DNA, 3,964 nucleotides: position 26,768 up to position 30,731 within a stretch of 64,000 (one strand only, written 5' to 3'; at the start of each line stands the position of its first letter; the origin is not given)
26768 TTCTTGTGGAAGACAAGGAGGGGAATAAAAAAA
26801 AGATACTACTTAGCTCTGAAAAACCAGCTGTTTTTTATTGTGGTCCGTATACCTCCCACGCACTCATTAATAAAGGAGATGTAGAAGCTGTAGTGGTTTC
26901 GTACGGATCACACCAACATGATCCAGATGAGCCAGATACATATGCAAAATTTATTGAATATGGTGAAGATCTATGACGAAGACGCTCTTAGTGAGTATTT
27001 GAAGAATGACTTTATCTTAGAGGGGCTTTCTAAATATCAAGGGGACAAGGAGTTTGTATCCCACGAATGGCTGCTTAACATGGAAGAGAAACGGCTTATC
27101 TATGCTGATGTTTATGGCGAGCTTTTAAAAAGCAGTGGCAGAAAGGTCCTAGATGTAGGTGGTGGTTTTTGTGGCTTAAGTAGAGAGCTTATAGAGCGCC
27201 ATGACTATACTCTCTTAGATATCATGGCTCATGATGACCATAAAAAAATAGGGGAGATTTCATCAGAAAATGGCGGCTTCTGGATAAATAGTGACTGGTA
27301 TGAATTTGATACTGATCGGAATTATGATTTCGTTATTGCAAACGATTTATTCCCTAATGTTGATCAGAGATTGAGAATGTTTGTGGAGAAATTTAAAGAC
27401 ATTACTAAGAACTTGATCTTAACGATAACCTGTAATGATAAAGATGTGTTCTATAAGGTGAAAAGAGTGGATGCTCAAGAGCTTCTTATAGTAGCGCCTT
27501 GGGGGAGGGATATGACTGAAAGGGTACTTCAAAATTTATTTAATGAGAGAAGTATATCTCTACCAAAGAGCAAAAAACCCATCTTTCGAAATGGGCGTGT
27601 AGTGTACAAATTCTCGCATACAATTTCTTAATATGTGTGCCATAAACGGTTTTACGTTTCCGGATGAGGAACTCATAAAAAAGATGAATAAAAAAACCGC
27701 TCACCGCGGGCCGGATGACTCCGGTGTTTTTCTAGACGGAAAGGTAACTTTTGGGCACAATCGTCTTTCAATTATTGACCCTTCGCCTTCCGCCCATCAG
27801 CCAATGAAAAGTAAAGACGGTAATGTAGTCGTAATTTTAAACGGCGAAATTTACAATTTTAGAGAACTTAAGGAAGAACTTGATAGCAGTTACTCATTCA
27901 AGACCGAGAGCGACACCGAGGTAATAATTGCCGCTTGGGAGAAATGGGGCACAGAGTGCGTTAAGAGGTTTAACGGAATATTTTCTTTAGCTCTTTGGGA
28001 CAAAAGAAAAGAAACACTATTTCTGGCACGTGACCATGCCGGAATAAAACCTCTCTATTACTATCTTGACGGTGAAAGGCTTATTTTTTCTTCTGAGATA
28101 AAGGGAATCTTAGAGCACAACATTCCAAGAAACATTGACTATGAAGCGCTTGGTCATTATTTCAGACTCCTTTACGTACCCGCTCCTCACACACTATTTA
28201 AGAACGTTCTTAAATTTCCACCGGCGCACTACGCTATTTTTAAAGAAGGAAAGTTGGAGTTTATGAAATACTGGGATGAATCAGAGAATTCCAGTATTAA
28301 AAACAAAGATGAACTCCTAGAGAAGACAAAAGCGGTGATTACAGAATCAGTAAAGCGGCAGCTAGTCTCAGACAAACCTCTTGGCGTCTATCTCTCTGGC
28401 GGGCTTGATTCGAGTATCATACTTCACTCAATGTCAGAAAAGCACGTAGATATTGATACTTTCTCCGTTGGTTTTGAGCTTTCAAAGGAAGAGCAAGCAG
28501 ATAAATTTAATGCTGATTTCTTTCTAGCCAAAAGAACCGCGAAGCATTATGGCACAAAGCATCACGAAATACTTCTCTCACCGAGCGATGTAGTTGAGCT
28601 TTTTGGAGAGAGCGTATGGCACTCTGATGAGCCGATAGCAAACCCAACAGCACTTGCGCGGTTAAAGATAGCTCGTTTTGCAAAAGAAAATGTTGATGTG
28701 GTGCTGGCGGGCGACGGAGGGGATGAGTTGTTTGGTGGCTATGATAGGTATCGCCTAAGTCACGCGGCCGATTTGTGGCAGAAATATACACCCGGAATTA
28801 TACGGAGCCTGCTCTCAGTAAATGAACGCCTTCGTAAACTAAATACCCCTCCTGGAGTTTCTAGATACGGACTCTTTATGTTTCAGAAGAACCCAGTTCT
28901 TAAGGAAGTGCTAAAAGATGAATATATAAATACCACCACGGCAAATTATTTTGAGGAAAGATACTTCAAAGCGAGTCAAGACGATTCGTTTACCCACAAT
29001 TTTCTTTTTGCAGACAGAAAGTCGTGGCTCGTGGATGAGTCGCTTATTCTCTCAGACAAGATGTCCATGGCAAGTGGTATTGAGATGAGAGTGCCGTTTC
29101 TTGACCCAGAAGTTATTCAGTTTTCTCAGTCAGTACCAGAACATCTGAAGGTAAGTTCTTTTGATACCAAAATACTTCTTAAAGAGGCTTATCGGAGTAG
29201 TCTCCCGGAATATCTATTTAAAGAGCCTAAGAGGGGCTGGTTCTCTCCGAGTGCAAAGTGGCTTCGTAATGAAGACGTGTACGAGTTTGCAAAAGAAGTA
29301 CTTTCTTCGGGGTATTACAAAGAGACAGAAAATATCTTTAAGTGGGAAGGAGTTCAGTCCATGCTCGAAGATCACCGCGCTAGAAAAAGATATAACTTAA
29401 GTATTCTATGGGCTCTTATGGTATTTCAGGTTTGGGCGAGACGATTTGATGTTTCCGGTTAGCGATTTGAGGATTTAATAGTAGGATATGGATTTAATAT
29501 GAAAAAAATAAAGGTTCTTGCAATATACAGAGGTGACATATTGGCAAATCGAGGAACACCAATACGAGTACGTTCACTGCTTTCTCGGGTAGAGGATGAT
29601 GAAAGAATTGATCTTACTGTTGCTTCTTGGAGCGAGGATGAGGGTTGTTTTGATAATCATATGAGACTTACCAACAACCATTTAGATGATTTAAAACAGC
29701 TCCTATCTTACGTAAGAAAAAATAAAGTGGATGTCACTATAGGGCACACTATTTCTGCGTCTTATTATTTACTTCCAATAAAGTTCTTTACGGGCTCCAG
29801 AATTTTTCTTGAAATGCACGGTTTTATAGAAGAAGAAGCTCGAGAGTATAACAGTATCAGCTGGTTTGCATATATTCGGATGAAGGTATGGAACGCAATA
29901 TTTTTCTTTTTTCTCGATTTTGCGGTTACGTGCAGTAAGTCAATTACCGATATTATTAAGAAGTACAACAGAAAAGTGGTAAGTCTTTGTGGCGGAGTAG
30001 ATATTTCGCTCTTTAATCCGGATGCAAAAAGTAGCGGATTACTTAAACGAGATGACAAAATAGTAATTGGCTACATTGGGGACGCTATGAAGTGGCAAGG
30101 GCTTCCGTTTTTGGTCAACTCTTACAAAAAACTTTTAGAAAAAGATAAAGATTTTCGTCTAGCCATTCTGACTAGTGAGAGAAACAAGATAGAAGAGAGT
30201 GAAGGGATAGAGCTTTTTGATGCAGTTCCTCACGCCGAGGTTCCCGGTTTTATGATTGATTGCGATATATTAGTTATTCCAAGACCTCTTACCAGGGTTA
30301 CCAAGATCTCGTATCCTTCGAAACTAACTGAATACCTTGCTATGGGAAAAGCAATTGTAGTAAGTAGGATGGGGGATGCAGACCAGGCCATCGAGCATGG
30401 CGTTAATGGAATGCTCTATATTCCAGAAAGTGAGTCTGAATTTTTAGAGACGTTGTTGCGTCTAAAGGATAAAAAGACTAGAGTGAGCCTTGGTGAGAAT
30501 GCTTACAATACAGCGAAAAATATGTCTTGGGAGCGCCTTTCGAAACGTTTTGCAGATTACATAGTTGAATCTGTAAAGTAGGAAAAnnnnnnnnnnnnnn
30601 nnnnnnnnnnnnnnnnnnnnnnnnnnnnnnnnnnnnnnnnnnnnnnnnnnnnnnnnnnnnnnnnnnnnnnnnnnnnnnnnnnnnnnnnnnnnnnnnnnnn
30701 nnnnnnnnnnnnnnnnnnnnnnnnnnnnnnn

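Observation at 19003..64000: A roughly 45-kb single-strand glycan island encoding a complete nonulosonic-acid pathway, probably legionaminic/bacillosamine-type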

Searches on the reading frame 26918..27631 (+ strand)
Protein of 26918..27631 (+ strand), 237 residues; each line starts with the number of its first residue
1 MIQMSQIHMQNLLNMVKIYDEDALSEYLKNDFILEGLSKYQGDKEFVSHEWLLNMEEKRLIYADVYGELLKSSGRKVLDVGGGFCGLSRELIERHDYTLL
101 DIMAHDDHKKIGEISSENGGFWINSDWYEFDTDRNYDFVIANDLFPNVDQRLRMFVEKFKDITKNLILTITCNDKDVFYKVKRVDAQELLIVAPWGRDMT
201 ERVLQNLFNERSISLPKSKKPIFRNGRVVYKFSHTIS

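Call 8: search_protein_families(library=pfam, proteins=[window:26918-27631:+], max_evalue=0.001)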
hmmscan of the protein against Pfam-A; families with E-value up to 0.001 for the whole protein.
window:26918-27631:+ (237 aa): 0 families

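Call 48: search_protein_families(library=ncbifam, proteins=[window:26918-27631:+], max_evalue=0.001)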
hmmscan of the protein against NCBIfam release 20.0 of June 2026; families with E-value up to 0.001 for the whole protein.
window:26918-27631:+ (237 aa): 0 families

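Call 52: search_protein_families(library=pfam, proteins=[window:26918-27631:+], max_evalue=1)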
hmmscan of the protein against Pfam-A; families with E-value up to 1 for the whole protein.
window:26918-27631:+ (237 aa): 5 families
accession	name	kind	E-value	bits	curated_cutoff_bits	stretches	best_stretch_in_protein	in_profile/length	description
PF13489.12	Methyltransf_23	-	0.0011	19.1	27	1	63-213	10-150/164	Methyltransferase domain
PF08242.18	Methyltransf_12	-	0.0041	18.3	30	1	78-161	1-90/98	Methyltransferase domain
PF02353.26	CMAS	-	0.0054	16.5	27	1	70-165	59-158/273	Mycolic acid cyclopropane synthetase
PF03141.22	Methyltransf_29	-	0.024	13.7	23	1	69-153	361-445/506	Putative S-adenosyl-L-methionine-dependent methyltransferase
PF13649.12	Methyltransf_25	-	0.11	13.7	27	1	77-164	1-94/97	Methyltransferase domain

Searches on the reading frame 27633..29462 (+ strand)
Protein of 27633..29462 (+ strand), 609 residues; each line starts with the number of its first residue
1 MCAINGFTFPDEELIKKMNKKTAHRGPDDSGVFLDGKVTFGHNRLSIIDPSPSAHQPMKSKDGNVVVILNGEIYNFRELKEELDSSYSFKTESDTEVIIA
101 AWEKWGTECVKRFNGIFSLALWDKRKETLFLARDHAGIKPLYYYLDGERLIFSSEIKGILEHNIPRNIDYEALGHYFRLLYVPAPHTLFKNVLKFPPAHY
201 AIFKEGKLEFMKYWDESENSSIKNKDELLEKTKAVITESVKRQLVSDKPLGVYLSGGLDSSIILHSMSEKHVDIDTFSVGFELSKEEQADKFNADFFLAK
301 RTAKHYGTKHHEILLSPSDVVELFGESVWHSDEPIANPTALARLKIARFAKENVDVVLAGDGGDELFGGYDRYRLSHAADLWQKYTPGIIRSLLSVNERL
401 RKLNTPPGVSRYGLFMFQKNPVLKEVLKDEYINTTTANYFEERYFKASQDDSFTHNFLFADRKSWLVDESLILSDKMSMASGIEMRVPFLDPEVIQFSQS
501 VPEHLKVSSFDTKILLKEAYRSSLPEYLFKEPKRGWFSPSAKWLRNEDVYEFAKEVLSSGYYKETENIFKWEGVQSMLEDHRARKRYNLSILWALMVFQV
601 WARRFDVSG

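Call 8: search_protein_families(library=pfam, proteins=[window:27633-29462:+], max_evalue=0.001)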
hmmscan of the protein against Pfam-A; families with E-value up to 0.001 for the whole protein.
window:27633-29462:+ (609 aa): 4 families
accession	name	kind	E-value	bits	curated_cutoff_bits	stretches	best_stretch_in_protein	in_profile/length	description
PF00733.27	Asn_synthase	-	7.7e-77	259.8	21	1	233-603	3-354/354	Asparagine synthase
PF13537.11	GATase_7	-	1.2e-45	155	25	1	42-160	1-122/123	Glutamine amidotransferase domain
PF13522.11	GATase_6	-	1.2e-43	148.7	27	1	27-155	1-130/130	Glutamine amidotransferase domain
PF12481.13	DUF3700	-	0.0001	22.3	27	1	107-156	123-173/228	Aluminium induced protein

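Call 13: search_protein_families(library=ncbifam, proteins=[window:27633-29462:+], max_evalue=0.00001)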
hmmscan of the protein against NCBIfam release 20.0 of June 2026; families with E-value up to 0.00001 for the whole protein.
window:27633-29462:+ (609 aa): 9 families
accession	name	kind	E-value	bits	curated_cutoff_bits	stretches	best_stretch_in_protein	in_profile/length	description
TIGR01536.1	asn_synth_AEB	equivalog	1.5e-137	459.7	267.1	1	2-535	1-516/517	asparagine synthase (glutamine-hydrolyzing)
TIGR03108.1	eps_aminotran_1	hypoth_equivalog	3.7e-136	455.4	816.9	2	8-392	14-396/628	XrtA/PEP-CTERM system amidotransferase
TIGR03104.1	trio_amidotrans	equivalog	4.6e-117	391.7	570.1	1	8-603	13-587/589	N-acetylglutaminylglutamine amidotransferase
NF006949.0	PRK09431.1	equivalog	6.2e-90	302.3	499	3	11-177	17-181/554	asparagine synthase B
NF033535.1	lass_lactam_cya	exception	8.4e-74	249.3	525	1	11-397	16-407/668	lasso peptide isopeptide bond-forming cyclase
NF033561.1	macrolact_Ik_Al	subfamily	1e-18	67.3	300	1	101-368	67-332/561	albusnodin/ikarugamycin family macrolactam cyclase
NF001484.0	PRK00331.1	subfamily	7.3e-10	37.9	381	1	34-162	63-201/601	isomerizing glutamine--fructose-6-phosphate transaminase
TIGR01135.1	glmS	equivalog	1.5e-09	36.9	418.05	1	36-162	64-200/607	glutamine--fructose-6-phosphate transaminase (isomerizing)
TIGR01134.1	purF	equivalog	3.6e-09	36.5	350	1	34-155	62-195/432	amidophosphoribosyltransferase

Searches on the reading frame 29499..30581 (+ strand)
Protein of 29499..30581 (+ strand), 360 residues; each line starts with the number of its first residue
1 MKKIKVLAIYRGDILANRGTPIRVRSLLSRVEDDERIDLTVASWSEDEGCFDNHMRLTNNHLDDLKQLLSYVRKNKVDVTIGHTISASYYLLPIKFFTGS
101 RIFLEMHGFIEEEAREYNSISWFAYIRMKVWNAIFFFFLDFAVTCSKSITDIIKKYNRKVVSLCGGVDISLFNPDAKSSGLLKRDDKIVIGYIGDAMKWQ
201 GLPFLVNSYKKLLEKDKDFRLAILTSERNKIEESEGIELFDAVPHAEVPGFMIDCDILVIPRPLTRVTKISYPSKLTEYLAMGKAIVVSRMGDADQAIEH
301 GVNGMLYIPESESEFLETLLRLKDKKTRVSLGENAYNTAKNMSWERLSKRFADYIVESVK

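Call 9: search_protein_families(library=pfam, proteins=[window:29499-30581:+], max_evalue=0.001)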
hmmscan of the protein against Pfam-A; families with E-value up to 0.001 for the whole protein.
window:29499-30581:+ (360 aa): 2 families
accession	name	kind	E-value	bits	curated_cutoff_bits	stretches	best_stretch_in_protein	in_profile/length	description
PF13692.12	Glyco_trans_1_4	-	9.4e-15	55.5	27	1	189-322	3-139/142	Glycosyl transferases group 1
PF00534.26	Glycos_transf_1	-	3.4e-13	49.9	26.4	1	181-337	9-171/172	Glycosyl transferases group 1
